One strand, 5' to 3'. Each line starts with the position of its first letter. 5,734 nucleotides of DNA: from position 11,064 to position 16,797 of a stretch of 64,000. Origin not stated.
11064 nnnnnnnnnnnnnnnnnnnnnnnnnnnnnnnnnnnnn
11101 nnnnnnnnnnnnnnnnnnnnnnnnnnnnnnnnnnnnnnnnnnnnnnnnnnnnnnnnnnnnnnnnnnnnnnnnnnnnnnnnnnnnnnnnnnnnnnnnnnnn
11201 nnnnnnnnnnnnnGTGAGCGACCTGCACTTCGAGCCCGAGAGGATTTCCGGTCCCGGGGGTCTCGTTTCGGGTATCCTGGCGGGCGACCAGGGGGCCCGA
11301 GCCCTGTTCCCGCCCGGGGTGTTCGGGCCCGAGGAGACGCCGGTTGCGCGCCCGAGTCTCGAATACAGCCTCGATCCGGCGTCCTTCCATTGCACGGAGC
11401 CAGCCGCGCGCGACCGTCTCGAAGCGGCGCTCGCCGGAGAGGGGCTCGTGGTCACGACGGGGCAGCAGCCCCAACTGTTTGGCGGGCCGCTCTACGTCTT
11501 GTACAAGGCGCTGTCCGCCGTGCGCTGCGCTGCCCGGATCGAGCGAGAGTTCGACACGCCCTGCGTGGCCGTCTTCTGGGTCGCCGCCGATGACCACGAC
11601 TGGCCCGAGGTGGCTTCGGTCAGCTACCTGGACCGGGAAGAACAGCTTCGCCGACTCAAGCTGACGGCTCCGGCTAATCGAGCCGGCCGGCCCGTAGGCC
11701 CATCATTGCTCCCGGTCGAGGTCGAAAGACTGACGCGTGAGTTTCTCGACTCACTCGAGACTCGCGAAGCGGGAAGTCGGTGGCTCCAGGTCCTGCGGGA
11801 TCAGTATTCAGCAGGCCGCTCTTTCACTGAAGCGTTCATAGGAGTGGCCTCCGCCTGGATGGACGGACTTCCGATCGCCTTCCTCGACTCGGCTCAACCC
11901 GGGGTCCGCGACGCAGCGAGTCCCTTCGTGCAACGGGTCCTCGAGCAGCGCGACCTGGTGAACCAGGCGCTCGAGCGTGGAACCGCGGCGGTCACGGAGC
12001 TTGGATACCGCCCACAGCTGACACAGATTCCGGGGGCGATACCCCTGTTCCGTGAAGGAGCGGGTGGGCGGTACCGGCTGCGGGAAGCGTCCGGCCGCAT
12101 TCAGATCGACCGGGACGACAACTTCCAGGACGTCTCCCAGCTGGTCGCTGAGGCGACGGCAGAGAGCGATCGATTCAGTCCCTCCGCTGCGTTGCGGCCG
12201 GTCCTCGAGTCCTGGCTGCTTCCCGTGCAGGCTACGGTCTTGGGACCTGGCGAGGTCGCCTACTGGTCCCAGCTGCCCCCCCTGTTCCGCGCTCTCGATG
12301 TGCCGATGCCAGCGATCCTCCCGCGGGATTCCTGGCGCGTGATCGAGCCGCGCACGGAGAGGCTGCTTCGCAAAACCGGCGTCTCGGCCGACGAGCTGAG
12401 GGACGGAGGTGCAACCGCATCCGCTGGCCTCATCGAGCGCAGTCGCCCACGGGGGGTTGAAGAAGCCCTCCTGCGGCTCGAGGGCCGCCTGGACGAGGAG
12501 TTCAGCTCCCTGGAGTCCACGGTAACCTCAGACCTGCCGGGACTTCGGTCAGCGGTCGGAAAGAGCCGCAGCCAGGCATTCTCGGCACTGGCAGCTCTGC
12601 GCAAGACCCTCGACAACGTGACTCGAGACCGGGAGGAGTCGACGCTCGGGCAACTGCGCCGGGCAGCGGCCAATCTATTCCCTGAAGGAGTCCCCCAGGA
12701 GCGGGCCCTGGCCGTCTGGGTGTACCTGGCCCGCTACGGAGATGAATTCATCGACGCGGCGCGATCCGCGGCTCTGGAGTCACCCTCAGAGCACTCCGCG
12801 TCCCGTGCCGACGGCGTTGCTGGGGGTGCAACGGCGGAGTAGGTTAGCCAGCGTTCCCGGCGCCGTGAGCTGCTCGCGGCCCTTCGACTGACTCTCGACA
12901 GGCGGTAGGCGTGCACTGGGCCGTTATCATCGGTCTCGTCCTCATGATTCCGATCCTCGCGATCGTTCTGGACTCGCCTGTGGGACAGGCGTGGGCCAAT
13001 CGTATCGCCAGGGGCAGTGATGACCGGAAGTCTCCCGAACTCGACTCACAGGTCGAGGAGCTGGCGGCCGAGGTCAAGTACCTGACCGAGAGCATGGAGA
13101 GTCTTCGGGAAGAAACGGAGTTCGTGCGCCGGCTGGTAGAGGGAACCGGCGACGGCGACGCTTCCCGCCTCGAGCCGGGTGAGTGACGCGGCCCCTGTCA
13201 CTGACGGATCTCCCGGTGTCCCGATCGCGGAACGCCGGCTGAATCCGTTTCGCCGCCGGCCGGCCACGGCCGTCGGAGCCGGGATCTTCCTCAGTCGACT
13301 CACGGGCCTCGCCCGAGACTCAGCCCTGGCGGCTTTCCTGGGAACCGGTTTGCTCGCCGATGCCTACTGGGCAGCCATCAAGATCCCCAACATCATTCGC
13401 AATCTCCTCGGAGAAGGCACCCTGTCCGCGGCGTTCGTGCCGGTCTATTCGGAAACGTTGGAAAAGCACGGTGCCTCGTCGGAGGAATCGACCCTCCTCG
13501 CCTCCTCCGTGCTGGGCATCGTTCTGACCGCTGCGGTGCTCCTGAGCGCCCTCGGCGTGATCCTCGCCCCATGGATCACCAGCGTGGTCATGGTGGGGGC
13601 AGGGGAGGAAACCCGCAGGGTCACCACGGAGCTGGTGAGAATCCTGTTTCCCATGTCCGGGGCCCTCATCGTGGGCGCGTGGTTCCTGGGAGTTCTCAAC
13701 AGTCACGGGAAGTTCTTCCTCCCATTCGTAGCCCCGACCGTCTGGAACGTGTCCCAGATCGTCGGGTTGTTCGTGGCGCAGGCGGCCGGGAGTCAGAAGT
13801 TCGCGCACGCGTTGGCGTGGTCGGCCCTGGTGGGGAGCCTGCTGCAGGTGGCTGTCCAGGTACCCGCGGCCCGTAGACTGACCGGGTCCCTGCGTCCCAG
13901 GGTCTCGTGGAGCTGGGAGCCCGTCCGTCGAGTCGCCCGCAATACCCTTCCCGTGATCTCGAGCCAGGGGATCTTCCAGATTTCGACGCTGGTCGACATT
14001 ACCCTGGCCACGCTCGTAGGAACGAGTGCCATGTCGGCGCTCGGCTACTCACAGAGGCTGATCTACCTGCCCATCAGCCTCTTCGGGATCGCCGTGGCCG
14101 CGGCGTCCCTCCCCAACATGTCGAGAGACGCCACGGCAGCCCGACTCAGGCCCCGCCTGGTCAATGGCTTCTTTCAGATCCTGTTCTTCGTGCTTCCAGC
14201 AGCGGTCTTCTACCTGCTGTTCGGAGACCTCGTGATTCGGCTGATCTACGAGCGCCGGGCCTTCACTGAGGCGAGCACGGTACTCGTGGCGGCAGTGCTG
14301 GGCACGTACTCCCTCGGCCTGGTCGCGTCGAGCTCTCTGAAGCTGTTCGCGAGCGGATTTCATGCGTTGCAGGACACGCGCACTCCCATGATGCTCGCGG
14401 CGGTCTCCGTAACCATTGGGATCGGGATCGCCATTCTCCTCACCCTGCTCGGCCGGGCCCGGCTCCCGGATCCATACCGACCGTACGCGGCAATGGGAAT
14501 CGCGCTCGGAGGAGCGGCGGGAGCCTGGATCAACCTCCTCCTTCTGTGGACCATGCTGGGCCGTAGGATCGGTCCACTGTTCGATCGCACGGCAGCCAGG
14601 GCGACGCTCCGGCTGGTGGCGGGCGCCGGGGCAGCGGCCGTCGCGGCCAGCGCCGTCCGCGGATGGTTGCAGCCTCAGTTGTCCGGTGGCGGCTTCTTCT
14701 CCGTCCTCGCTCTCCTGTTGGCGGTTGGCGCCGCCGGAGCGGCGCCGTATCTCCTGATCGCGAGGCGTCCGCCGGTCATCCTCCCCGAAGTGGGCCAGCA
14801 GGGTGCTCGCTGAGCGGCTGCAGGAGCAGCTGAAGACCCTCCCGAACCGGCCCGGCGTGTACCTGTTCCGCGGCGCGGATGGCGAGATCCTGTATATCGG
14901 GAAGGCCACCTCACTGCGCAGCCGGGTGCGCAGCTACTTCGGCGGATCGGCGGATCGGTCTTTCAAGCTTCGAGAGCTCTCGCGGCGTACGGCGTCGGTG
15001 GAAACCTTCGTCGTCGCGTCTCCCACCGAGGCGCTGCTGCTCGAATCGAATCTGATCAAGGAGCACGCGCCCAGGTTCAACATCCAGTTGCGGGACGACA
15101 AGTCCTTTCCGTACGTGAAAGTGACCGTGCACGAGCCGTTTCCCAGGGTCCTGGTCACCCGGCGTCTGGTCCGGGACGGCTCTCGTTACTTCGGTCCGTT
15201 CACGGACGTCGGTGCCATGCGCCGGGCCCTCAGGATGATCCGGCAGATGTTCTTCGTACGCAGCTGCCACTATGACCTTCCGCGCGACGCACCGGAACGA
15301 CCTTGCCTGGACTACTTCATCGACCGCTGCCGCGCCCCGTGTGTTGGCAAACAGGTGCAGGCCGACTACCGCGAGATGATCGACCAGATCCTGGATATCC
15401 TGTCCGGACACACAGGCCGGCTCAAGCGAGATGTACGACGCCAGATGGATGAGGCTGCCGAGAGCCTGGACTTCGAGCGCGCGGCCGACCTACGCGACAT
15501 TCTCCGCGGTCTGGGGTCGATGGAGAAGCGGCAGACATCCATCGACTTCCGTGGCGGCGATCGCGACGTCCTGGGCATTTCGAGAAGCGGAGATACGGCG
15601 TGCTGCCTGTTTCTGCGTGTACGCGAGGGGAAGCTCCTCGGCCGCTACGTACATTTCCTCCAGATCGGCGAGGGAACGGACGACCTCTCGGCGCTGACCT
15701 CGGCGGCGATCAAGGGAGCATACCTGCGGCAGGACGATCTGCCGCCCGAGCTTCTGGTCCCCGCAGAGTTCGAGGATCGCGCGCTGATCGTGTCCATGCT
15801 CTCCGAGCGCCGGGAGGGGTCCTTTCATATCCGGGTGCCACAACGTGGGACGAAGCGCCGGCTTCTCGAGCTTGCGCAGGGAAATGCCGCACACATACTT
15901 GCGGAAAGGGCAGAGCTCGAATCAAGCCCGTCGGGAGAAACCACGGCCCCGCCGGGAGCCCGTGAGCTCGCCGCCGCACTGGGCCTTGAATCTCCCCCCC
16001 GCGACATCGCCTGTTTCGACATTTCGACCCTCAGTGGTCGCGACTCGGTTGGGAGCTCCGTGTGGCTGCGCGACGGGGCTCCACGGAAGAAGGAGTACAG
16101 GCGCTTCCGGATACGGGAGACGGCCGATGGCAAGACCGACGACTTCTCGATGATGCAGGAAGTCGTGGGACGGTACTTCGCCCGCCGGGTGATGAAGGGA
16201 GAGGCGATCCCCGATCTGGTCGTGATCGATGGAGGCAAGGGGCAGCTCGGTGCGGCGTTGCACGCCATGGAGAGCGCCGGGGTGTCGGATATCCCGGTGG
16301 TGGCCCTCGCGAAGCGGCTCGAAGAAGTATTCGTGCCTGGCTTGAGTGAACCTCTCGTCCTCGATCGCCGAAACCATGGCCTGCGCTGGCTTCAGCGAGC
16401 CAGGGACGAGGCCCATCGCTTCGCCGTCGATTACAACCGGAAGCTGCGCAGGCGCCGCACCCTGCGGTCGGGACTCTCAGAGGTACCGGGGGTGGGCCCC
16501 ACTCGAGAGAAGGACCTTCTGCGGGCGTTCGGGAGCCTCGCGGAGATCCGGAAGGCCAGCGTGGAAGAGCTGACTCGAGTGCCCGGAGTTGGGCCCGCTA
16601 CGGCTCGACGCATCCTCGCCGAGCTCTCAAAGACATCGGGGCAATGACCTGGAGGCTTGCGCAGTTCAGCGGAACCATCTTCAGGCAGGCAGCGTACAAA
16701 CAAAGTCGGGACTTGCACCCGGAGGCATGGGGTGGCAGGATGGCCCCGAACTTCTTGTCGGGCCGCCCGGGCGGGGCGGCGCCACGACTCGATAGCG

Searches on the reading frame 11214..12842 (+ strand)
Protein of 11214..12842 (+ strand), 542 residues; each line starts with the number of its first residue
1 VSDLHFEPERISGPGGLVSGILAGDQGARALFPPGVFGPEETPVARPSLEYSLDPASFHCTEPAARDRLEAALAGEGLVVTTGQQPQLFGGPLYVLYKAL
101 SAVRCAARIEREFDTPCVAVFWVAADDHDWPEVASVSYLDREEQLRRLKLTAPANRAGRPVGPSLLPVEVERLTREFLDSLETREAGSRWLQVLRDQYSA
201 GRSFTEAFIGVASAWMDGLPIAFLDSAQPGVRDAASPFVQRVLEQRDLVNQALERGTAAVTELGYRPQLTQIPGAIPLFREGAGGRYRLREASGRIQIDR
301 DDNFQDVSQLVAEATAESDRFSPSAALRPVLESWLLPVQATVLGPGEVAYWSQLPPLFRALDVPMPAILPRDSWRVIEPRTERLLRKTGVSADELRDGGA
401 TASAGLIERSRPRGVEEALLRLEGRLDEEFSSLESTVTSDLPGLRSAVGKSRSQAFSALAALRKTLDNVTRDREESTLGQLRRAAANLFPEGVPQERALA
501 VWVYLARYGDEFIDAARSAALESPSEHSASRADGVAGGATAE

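Call 43: search_protein_families(library=pfam, proteins=[window:11214-12842:+], max_evalue=0.00001)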
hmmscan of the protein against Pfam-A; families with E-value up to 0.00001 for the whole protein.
window:11214-12842:+ (542 aa): 2 families
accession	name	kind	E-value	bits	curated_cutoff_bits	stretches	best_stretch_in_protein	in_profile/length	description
PF10079.15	Rossmann-like_BshC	-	2.1e-64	218.7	27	1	59-371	68-379/380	Bacillithiol biosynthesis BshC, N-terminal Rossmann-like domain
PF24850.1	CC_BshC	-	1e-16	61.7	27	1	376-522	3-149/159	Bacillithiol biosynthesis BshC, C-terminal coiled-coil domain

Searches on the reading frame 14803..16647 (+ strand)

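Call 13: search_protein_families(library=pfam, proteins=[window:14803-16647:+], max_evalue=0.001)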
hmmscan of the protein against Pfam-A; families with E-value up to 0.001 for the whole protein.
window:14803-16647:+ (614 aa): 9 families
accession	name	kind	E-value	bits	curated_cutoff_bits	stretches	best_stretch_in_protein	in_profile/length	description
PF08459.17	UvrC_RNaseH_dom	-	6.7e-49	166.2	22.3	1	391-542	2-159/159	UvrC RNAse H endonuclease domain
PF22920.2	UvrC_RNaseH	-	2.1e-28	99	24.3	1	253-369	1-116/116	UvrC Ribonuclease H-like domain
PF14520.12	HHH_5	-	2.5e-15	57.1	27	1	558-609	4-56/57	Helix-hairpin-helix domain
PF00633.29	HHH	-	4.6e-11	42.4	24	1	579-606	2-29/30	Helix-hairpin-helix motif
PF12826.13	HHH_2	-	1.2e-08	35.4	27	1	561-605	8-52/64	Helix-hairpin-helix motif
PF02151.25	UVR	-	1.9e-08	34.2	21.5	1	207-232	3-28/36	UvrB/uvrC motif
PF01541.30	GIY-YIG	-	2.8e-07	31.2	22.6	1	17-91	2-76/78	GIY-YIG catalytic domain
PF12836.13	HHH_3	-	8e-05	23.1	27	1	581-606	7-32/65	Helix-hairpin-helix motif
PF24348.1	DUF7508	-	0.00012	22.6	26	1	8-61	13-65/79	Domain of unknown function (DUF7508)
